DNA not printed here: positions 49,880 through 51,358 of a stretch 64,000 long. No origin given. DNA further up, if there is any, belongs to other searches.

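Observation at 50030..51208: WbdD-like chain-terminating methyltransferase candidate in an actinobacterial cell-wall glycan locus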

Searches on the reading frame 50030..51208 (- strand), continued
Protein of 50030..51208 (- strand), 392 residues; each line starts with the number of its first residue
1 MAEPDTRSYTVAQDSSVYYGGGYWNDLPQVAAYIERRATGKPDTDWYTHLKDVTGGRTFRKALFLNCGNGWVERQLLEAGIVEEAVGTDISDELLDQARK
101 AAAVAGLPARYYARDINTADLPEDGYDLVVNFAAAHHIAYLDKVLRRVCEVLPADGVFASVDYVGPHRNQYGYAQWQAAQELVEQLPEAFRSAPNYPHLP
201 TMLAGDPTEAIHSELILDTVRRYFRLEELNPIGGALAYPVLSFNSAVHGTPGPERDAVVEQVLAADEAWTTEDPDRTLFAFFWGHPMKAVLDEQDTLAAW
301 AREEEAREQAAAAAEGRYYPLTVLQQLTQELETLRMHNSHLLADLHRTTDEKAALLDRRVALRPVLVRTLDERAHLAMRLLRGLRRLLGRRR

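Call 11: find_homologous_proteins(query=window:50030-51208:-, max_evalue=0.001)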
Query window:50030-51208:- (392 aa): 861 proteins with E <= 0.001 among 8000 candidates; the best 120 are listed.
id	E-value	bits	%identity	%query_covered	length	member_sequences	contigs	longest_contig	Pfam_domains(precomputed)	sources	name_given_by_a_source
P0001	7.3e-262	886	100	100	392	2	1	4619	PF13847.13,PF13649.13,PF08241.19,PF08242.19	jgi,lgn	jgi:SAM-dependent methyltransferase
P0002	1.3e-215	734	85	95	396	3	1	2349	PF13847.13,PF13489.13,PF13649.13,PF08241.19,PF08242.19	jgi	jgi:SAM-dependent methyltransferase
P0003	2.0e-187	641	74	100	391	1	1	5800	PF13847.13,PF13649.13,PF08241.19,PF08242.19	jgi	jgi:SAM-dependent methyltransferase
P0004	4.5e-180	617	74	98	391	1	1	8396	PF13847.13,PF13489.13,PF13649.13,PF08241.19,PF08242.19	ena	-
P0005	1.3e-176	606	74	95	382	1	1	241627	PF13847.13,PF13489.13,PF13649.13,PF08241.19,PF08242.19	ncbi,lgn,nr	ncbi:MAG: hypothetical protein JWM02_2124 [Frankiales bacterium]|nr:hypothetical protein [Frankiales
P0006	6.1e-173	594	72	95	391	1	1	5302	PF13847.13,PF13489.13,PF13649.13,PF08241.19,PF08242.19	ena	-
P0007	2.1e-171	589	69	100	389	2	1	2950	PF13847.13,PF13489.13,PF13649.13,PF08241.19,PF08242.19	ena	-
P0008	8.8e-170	583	69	95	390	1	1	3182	PF13847.13,PF13489.13,PF13649.13,PF08241.19,PF08242.19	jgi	jgi:SAM-dependent methyltransferase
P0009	5.0e-166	571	68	100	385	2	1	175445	PF13847.13,PF13489.13,PF13649.13,PF08241.19,PF08242.19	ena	-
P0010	1.6e-165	569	73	88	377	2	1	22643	PF13847.13,PF13489.13,PF13649.13,PF08241.19,PF08242.19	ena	-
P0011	2.2e-163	562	67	95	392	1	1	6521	PF13847.13,PF13489.13,PF13649.13,PF08241.19,PF08242.19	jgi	jgi:SAM-dependent methyltransferase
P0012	4.8e-163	561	69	99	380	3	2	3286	PF13847.13,PF13489.13,PF13649.13,PF08241.19,PF08242.19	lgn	-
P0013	2.7e-161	555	66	95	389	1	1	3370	PF13847.13,PF13489.13,PF13649.13,PF08241.19,PF08242.19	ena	-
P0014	2.5e-160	552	66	98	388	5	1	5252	PF13847.13,PF13489.13,PF13649.13,PF08241.19,PF08242.19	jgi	-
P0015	6.5e-160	551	66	98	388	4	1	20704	PF13847.13,PF13489.13,PF13649.13,PF08241.19,PF08242.19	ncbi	ncbi:MAG: class I SAM-dependent methyltransferase [Mycobacteriales bacterium]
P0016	9.4e-160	550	66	95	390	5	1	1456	PF13847.13,PF13489.13,PF13649.13,PF08241.19,PF08242.19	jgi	jgi:SAM-dependent methyltransferase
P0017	1.1e-157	543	65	95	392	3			PF13847.13,PF13489.13,PF13649.13,PF08241.19,PF08242.19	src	-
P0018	1.3e-157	543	66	95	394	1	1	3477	PF13847.13,PF13489.13,PF13649.13,PF08241.19,PF08242.19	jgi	jgi:SAM-dependent methyltransferase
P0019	9.6e-156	537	70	86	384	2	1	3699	PF13847.13,PF13489.13,PF13649.13,PF08241.19,PF08242.19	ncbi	-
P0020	3.3e-153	529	64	95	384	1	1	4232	PF13847.13,PF13489.13,PF13649.13,PF08241.19,PF08242.19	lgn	-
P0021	1.3e-152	527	63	95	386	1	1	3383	PF13847.13,PF13489.13,PF13649.13,PF08241.19,PF08242.19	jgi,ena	jgi:SAM-dependent methyltransferase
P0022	2.7e-151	522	67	87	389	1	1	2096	PF13847.13,PF13489.13,PF13649.13,PF08241.19,PF08242.19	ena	-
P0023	2.0e-149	516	62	98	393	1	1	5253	PF13847.13,PF13489.13,PF13649.13,PF08241.19,PF08242.19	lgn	-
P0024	2.5e-149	516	64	97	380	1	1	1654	PF13847.13,PF13489.13,PF13649.13,PF08241.19,PF08242.19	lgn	-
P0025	8.5e-147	508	61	100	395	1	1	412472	PF13847.13,PF13489.13,PF13649.13,PF08241.19,PF08242.19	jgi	jgi:SAM-dependent methyltransferase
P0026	4.6e-135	469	63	85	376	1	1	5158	PF13847.13,PF13489.13,PF13649.13,PF08241.19,PF08242.19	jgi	jgi:SAM-dependent methyltransferase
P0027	5.2e-135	469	60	97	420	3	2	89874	PF13847.13,PF13489.13,PF13649.13,PF08241.19,PF08242.19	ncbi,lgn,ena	-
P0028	6.2e-133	462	62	86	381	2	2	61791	PF13847.13,PF13489.13,PF13649.13,PF08241.19,PF08242.19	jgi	jgi:SAM-dependent methyltransferase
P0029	1.3e-131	458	60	91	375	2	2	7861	PF13847.13,PF13489.13,PF13649.13,PF08241.19,PF08242.19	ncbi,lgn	-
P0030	4.5e-125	436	59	83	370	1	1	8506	PF13847.13,PF13489.13,PF13649.13,PF08241.19,PF08242.19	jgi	jgi:SAM-dependent methyltransferase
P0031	3.7e-124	433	60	87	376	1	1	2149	PF13847.13,PF13649.13,PF08241.19,PF08242.19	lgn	-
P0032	3.3e-116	407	58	84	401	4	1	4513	PF13847.13,PF13489.13,PF13649.13,PF08241.19,PF08242.19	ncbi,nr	ncbi:MAG TPA: methyltransferase domain-containing protein [Mycobacteriales bacterium]|nr:methyltrans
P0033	1.4e-114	402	56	86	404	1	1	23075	PF13847.13,PF13489.13,PF13649.13,PF08241.19,PF08242.19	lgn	-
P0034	1.6e-114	401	56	85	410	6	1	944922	PF13847.13,PF13489.13,PF13649.13,PF08241.19,PF08242.19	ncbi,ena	-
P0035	1.7e-114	401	56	89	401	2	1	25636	PF13847.13,PF13489.13,PF13649.13,PF08241.19,PF08242.19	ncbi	-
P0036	7.6e-114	399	56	84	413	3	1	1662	PF13847.13,PF13489.13,PF13649.13,PF08241.19,PF08242.19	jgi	-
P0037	1.1e-113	399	59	82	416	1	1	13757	PF13847.13,PF13649.13,PF08241.19,PF08242.19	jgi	jgi:SAM-dependent methyltransferase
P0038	1.6e-113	398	58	84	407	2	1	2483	PF13847.13,PF13489.13,PF13649.13,PF08241.19,PF08242.19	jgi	jgi:SAM-dependent methyltransferase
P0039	1.7e-113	398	56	88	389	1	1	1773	PF13847.13,PF13489.13,PF13649.13,PF08241.19,PF08242.19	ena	-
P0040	3.9e-113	397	55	90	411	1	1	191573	PF13847.13,PF13649.13,PF08241.19,PF08242.19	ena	-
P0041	7.0e-113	396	57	84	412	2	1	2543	PF13847.13,PF13489.13,PF13649.13,PF08241.19,PF08242.19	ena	-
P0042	9.8e-113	396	57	84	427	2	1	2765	PF13847.13,PF13489.13,PF13649.13,PF08241.19,PF08242.19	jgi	jgi:SAM-dependent methyltransferase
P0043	1.4e-112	395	58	75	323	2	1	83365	PF13847.13,PF13489.13,PF13649.13,PF08241.19,PF08242.19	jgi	jgi:SAM-dependent methyltransferase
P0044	2.9e-112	394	52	100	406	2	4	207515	PF13847.13,PF13649.13,PF08241.19,PF08242.19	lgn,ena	-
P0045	4.5e-112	393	57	84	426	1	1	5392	PF13847.13,PF13489.13,PF13649.13,PF08241.19,PF08242.19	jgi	jgi:SAM-dependent methyltransferase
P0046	5.0e-112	393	56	85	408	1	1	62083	PF13847.13,PF13489.13,PF13649.13,PF08241.19,PF08242.19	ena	-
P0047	1.1e-111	392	58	84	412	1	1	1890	PF13847.13,PF13489.13,PF13649.13,PF08241.19,PF08242.19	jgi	jgi:SAM-dependent methyltransferase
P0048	1.3e-111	392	56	84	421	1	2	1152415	PF13847.13,PF13489.13,PF13649.13,PF08241.19,PF08242.19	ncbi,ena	-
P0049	1.4e-111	392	56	85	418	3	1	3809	PF13847.13,PF13489.13,PF13649.13,PF08241.19,PF08242.19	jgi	jgi:SAM-dependent methyltransferase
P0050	2.1e-111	391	54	87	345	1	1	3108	PF13847.13,PF13489.13,PF13649.13,PF08241.19,PF08242.19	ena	-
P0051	1.2e-110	389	59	80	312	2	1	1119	PF13847.13,PF13489.13,PF13649.13,PF08241.19,PF08242.19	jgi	jgi:SAM-dependent methyltransferase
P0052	1.5e-110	388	51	97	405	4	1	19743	PF13847.13,PF13649.13,PF08241.19,PF08242.19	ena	-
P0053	2.1e-110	388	55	82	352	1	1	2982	PF13847.13,PF13489.13,PF13649.13,PF08241.19,PF08242.19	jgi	jgi:SAM-dependent methyltransferase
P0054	3.5e-110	387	56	85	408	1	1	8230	PF13847.13,PF13489.13,PF13649.13,PF08241.19,PF08242.19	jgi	jgi:SAM-dependent methyltransferase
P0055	5.4e-110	386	57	84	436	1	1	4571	PF13847.13,PF13489.13,PF13649.13,PF08241.19,PF08242.19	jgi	jgi:SAM-dependent methyltransferase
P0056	7.0e-110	386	59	83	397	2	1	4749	PF13847.13,PF13489.13,PF13649.13,PF08241.19,PF08242.19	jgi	jgi:SAM-dependent methyltransferase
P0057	8.0e-110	386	58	83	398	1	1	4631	PF13847.13,PF13489.13,PF13649.13,PF08241.19,PF08242.19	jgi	jgi:SAM-dependent methyltransferase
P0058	1.0e-109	386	59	83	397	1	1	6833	PF13847.13,PF13489.13,PF13649.13,PF08241.19,PF08242.19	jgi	jgi:SAM-dependent methyltransferase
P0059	1.1e-109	386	56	84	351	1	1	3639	PF13847.13,PF13649.13,PF08241.19,PF08242.19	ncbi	ncbi:MAG TPA: class I SAM-dependent methyltransferase, partial [Mycobacteriales bacterium]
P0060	1.1e-109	386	53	97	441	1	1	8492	PF13847.13,PF13489.13,PF13649.13,PF08241.19,PF08242.19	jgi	jgi:SAM-dependent methyltransferase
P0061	1.9e-109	385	51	98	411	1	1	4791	PF13847.13,PF13649.13,PF08241.19,PF08242.19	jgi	jgi:SAM-dependent methyltransferase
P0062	3.4e-109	384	57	85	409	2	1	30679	PF13847.13,PF13489.13,PF13649.13,PF08241.19,PF08242.19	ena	-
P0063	8.8e-109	383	57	83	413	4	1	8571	PF13847.13,PF13649.13,PF08241.19,PF08242.19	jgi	-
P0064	9.0e-109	382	54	89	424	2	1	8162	PF13847.13,PF13489.13,PF13649.13,PF08241.19,PF08242.19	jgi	jgi:SAM-dependent methyltransferase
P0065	1.1e-108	382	55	87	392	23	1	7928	PF13847.13,PF13489.13,PF13649.13,PF08241.19,PF08242.19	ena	-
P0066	1.3e-108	382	54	84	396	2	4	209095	PF13847.13,PF13489.13,PF13649.13,PF08241.19,PF08242.19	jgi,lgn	-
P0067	1.3e-108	382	56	83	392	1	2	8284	PF13847.13,PF13489.13,PF13649.13,PF08241.19,PF08242.19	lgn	-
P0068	2.4e-108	381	56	84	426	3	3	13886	PF13847.13,PF13489.13,PF13649.13,PF08241.19,PF08242.19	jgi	jgi:SAM-dependent methyltransferase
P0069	2.6e-108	381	51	99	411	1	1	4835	PF13847.13,PF13649.13,PF08241.19,PF08242.19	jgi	jgi:SAM-dependent methyltransferase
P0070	5.3e-108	380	57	81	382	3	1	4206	PF13847.13,PF13489.13,PF13649.13,PF08241.19,PF08242.19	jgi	jgi:SAM-dependent methyltransferase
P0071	8.3e-108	379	57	83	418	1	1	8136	PF13847.13,PF13489.13,PF13649.13,PF08241.19,PF08242.19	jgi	jgi:SAM-dependent methyltransferase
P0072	1.1e-107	379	53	84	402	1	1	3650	PF13847.13,PF13489.13,PF13649.13,PF08241.19,PF08242.19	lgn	-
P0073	1.1e-107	379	57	83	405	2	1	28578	PF13847.13,PF13489.13,PF13649.13,PF08241.19,PF08242.19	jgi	-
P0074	1.1e-107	379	55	84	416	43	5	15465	PF13847.13,PF13489.13,PF13649.13,PF08241.19,PF08242.19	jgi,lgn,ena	jgi:SAM-dependent methyltransferase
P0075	1.2e-107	379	55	84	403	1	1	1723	PF13847.13,PF13489.13,PF13649.13,PF08241.19,PF08242.19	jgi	jgi:SAM-dependent methyltransferase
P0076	1.6e-107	378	56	84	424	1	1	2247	PF13847.13,PF13489.13,PF13649.13,PF08241.19,PF08242.19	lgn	-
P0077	1.7e-107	378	52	85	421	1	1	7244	PF13847.13,PF13489.13,PF13649.13,PF08241.19,PF08242.19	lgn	-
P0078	1.9e-107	378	54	89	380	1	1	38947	PF13847.13,PF13489.13,PF13649.13,PF08241.19,PF08242.19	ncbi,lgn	-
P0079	2.2e-107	378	55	84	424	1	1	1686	PF13847.13,PF13649.13,PF08241.19,PF08242.19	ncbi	-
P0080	3.3e-107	377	52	89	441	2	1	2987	PF13847.13,PF13489.13,PF13649.13,PF08241.19,PF08242.19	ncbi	-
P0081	4.6e-107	377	54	83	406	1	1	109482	PF13847.13,PF13489.13,PF13649.13,PF08241.19,PF08242.19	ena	-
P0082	6.1e-107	376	50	87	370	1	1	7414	PF13847.13,PF13649.13,PF08241.19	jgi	jgi:SAM-dependent methyltransferase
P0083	6.6e-107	376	51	90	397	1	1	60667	PF13847.13,PF13489.13,PF13649.13,PF08241.19,PF08242.19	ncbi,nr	ncbi:MAG TPA: methyltransferase domain-containing protein [Acidimicrobiales bacterium]|nr:methyltran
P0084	7.0e-107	376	56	84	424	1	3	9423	PF13847.13,PF13489.13,PF13649.13,PF08241.19,PF08242.19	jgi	jgi:SAM-dependent methyltransferase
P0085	1.0e-106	376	58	83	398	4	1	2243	PF13847.13,PF13489.13,PF13649.13,PF08241.19,PF08242.19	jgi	jgi:SAM-dependent methyltransferase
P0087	3.0e-106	374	55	84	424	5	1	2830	PF13847.13,PF13489.13,PF13649.13,PF08241.19,PF08242.19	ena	-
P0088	3.1e-106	374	55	84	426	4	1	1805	PF13847.13,PF13489.13,PF13649.13,PF08241.19,PF08242.19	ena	-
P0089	3.1e-106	374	55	84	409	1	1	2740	PF13847.13,PF13649.13,PF08241.19,PF08242.19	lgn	-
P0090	4.1e-106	374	55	84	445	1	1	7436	PF13847.13,PF13489.13,PF13649.13,PF08241.19,PF08242.19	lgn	-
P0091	4.1e-106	374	55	84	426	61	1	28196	PF13847.13,PF13489.13,PF13649.13,PF08241.19,PF08242.19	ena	-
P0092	4.5e-106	374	54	86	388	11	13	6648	PF13847.13,PF13489.13,PF13649.13,PF08241.19,PF08242.19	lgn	-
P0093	4.7e-106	374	55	86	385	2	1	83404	PF13847.13,PF13489.13,PF13649.13,PF08241.19,PF08242.19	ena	-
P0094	6.0e-106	373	54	84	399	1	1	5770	PF13847.13,PF13489.13,PF13649.13,PF08241.19,PF08242.19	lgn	-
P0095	9.7e-106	373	56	82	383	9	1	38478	PF13847.13,PF13489.13,PF13649.13,PF08241.19,PF08242.19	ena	-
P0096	1.5e-105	372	55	83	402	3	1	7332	PF13847.13,PF13489.13,PF13649.13,PF08241.19,PF08242.19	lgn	-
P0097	2.5e-105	371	56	81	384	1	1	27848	PF13847.13,PF13489.13,PF13649.13,PF08241.19,PF08242.19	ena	-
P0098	5.3e-105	370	47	91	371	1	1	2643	PF13847.13,PF13489.13,PF13649.13,PF08241.19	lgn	-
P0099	5.4e-105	370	55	83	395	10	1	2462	PF13847.13,PF13489.13,PF13649.13,PF08241.19,PF08242.19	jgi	jgi:SAM-dependent methyltransferase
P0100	1.3e-104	369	51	87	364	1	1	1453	PF13847.13,PF13489.13,PF13649.13,PF08241.19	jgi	jgi:SAM-dependent methyltransferase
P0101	1.9e-104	368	55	85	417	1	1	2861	PF13847.13,PF13489.13,PF13649.13,PF08241.19,PF08242.19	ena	-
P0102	2.0e-104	368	53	80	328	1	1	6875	PF13847.13,PF13489.13,PF13649.13,PF08241.19,PF08242.19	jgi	jgi:O-antigen biosynthesis protein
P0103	4.2e-104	367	52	89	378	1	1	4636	PF13847.13,PF13489.13,PF13649.13,PF08241.19,PF08242.19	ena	-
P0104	5.0e-104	367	52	82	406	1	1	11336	PF13847.13,PF13489.13,PF13649.13,PF08241.19,PF08242.19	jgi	-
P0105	5.3e-104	367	48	88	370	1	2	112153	PF13847.13,PF13489.13,PF13649.13,PF08241.19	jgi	jgi:SAM-dependent methyltransferase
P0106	7.0e-104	366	52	91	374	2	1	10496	PF13847.13,PF13489.13,PF13649.13,PF08241.19,PF08242.19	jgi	-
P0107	1.2e-103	366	48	90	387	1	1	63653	PF13847.13,PF13489.13,PF02353.27,PF13649.13,PF08241.19,PF08242.19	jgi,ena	-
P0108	1.7e-103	365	50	87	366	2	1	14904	PF13847.13,PF13649.13,PF08241.19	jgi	jgi:SAM-dependent methyltransferase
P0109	2.1e-103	365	56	83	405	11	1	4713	PF13847.13,PF13489.13,PF13649.13,PF08241.19,PF08242.19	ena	-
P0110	2.5e-103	365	52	84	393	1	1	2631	PF13847.13,PF13649.13,PF08241.19,PF08242.19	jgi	jgi:SAM-dependent methyltransferase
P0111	3.6e-103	364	53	83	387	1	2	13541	PF13847.13,PF13489.13,PF13649.13,PF08241.19,PF08242.19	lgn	-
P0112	4.8e-103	364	48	96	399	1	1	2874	PF13847.13,PF13489.13,PF13649.13,PF08241.19,PF08242.19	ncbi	-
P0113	5.3e-103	363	48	90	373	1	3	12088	PF13847.13,PF13649.13,PF08241.19,PF08242.19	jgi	jgi:SAM-dependent methyltransferase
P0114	6.5e-103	363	48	88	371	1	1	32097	PF13847.13,PF13489.13,PF13649.13,PF08241.19,PF08242.19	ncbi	ncbi:MAG: class I SAM-dependent methyltransferase [Bacteroidota bacterium]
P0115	9.1e-103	363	53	85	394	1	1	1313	PF13847.13,PF13489.13,PF13649.13,PF08241.19,PF08242.19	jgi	jgi:SAM-dependent methyltransferase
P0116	9.4e-103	363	54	80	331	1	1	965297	PF13847.13,PF13489.13,PF13649.13,PF08241.19,PF08242.19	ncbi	-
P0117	1.4e-102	362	46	98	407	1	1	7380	PF13847.13,PF13489.13,PF13649.13,PF08241.19,PF08242.19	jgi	jgi:SAM-dependent methyltransferase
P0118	1.5e-102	362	47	98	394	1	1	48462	PF13847.13,PF13489.13,PF13649.13,PF08241.19,PF08242.19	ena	-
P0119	2.0e-102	362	49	94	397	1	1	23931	PF13847.13,PF13489.13,PF13649.13,PF08241.19,PF08242.19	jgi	-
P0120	2.6e-102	361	46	93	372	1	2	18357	PF13847.13,PF13489.13,PF13649.13,PF08241.19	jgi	jgi:SAM-dependent methyltransferase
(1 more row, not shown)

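Call 14: find_encoding_contigs(protein=P0005, flank=10000, max_places=2)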
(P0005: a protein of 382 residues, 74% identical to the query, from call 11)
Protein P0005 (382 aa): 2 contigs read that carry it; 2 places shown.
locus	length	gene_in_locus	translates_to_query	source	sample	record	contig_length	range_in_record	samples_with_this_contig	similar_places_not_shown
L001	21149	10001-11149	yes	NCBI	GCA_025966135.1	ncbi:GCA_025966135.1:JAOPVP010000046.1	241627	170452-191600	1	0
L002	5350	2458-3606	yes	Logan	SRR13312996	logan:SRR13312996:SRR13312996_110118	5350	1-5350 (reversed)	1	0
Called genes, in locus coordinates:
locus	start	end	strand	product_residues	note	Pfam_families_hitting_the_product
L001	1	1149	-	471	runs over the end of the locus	PF03816:LytR_cpsA_psr, PF13399:LytR_C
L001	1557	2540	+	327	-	PF01073:3Beta_HSD, PF01370:Epimerase, PF02719:Polysacc_synt_2, PF04321:RmlD_sub_bind, PF07993:NAD_binding_4, PF13460:NAD_binding_10, PF16363:GDP_Man_Dehyd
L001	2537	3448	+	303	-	PF01370:Epimerase, PF04321:RmlD_sub_bind, PF16363:GDP_Man_Dehyd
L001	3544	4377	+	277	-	-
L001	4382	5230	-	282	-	PF13489:Methyltransf_23, PF07021:MetW, PF08241:Methyltransf_11, PF08242:Methyltransf_12 (weak), PF13649:Methyltransf_25, PF13847:Methyltransf_31 (faint)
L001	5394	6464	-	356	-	PF13439:Glyco_transf_4 (weak), PF13579:Glyco_trans_4_4, PF00534:Glycos_transf_1, PF13692:Glyco_trans_1_4, PF20706:GT4-conflict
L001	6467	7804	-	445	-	PF00535:Glycos_transf_2, PF13641:Glyco_tranf_2_3, PF13632:Glyco_trans_2_3 (weak), PF13641:Glyco_tranf_2_3 (weak)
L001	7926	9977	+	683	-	-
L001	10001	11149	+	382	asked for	PF13489:Methyltransf_23 (weak), PF08241:Methyltransf_11, PF08242:Methyltransf_12, PF13649:Methyltransf_25, PF13847:Methyltransf_31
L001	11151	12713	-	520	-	PF00534:Glycos_transf_1, PF13692:Glyco_trans_1_4, PF13524:Glyco_trans_1_2 (weak)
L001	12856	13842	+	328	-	PF01370:Epimerase, PF04321:RmlD_sub_bind (weak), PF16363:GDP_Man_Dehyd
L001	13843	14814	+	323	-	PF01370:Epimerase, PF04321:RmlD_sub_bind, PF16363:GDP_Man_Dehyd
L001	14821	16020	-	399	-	PF00005:ABC_tran, PF13304:AAA_21 (faint)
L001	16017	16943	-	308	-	PF01061:ABC2_membrane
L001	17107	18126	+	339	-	PF00535:Glycos_transf_2, PF13641:Glyco_tranf_2_3 (weak)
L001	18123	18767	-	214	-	PF13489:Methyltransf_23, PF13847:Methyltransf_31 (weak), PF08241:Methyltransf_11, PF08242:Methyltransf_12, PF13649:Methyltransf_25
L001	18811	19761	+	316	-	PF03706:LPG_synthase_TM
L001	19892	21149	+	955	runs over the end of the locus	PF08486:SpoIID, PF16158:N_BRCA1_IG (faint)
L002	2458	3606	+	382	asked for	PF13489:Methyltransf_23 (weak), PF08241:Methyltransf_11, PF08242:Methyltransf_12, PF13649:Methyltransf_25, PF13847:Methyltransf_31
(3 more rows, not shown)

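Call 15: find_encoding_contigs(protein=P0048, flank=10000, max_places=2)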
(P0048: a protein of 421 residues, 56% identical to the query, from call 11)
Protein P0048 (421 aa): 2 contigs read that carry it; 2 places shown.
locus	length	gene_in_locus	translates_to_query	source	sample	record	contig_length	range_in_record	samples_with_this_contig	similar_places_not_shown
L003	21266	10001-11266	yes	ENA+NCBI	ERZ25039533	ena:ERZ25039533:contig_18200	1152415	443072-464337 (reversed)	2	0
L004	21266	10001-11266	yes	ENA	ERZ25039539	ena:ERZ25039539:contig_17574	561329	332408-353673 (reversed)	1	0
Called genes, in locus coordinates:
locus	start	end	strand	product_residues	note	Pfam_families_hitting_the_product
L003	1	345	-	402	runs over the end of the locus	PF08486:SpoIID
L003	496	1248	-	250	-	PF13489:Methyltransf_23, PF13649:Methyltransf_25, PF08241:Methyltransf_11, PF08242:Methyltransf_12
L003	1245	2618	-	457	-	-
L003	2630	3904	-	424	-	PF13439:Glyco_transf_4, PF13579:Glyco_trans_4_4, PF13477:Glyco_trans_4_2, PF00534:Glycos_transf_1, PF13692:Glyco_trans_1_4, PF13524:Glyco_trans_1_2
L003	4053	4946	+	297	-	PF01370:Epimerase, PF04321:RmlD_sub_bind, PF16363:GDP_Man_Dehyd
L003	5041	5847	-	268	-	PF13489:Methyltransf_23, PF01209:Ubie_methyltran, PF08241:Methyltransf_11, PF08242:Methyltransf_12, PF13649:Methyltransf_25, PF13847:Methyltransf_31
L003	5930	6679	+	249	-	PF05148:Methyltransf_8 (weak), PF13489:Methyltransf_23, PF08241:Methyltransf_11, PF13649:Methyltransf_25, PF08242:Methyltransf_12, PF01209:Ubie_methyltran (weak), PF13847:Methyltransf_31 (weak)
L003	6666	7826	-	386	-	PF13439:Glyco_transf_4, PF13579:Glyco_trans_4_4, PF20706:GT4-conflict, PF00534:Glycos_transf_1, PF13692:Glyco_trans_1_4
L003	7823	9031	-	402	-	PF00005:ABC_tran, PF13555:AAA_29 (weak), PF14524:Wzt_C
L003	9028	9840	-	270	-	PF01061:ABC2_membrane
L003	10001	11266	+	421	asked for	PF13489:Methyltransf_23 (weak), PF13649:Methyltransf_25, PF13847:Methyltransf_31, PF08241:Methyltransf_11, PF08242:Methyltransf_12 (weak)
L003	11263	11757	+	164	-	-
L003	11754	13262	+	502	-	-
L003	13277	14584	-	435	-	PF00202:Aminotran_3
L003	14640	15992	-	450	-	PF00202:Aminotran_3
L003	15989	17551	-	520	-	PF00171:Aldedh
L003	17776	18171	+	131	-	-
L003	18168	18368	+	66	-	PF19684:DUF6186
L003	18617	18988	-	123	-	-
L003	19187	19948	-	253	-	PF01061:ABC2_membrane, PF12698:ABC2_membrane_3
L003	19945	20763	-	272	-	PF00005:ABC_tran, PF13175:AAA_15 (faint), PF13304:AAA_21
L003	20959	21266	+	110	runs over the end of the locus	PF00903:Glyoxalase (faint), PF18029:Glyoxalase_6 (weak)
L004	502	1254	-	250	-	PF13489:Methyltransf_23, PF13649:Methyltransf_25, PF08241:Methyltransf_11, PF08242:Methyltransf_12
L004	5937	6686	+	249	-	PF05148:Methyltransf_8 (weak), PF13489:Methyltransf_23, PF08241:Methyltransf_11, PF13649:Methyltransf_25, PF08242:Methyltransf_12, PF01209:Ubie_methyltran (weak), PF13847:Methyltransf_31 (weak)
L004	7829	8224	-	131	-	PF14524:Wzt_C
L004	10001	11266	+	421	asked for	PF13489:Methyltransf_23 (weak), PF13649:Methyltransf_25, PF13847:Methyltransf_31, PF08241:Methyltransf_11, PF08242:Methyltransf_12 (weak)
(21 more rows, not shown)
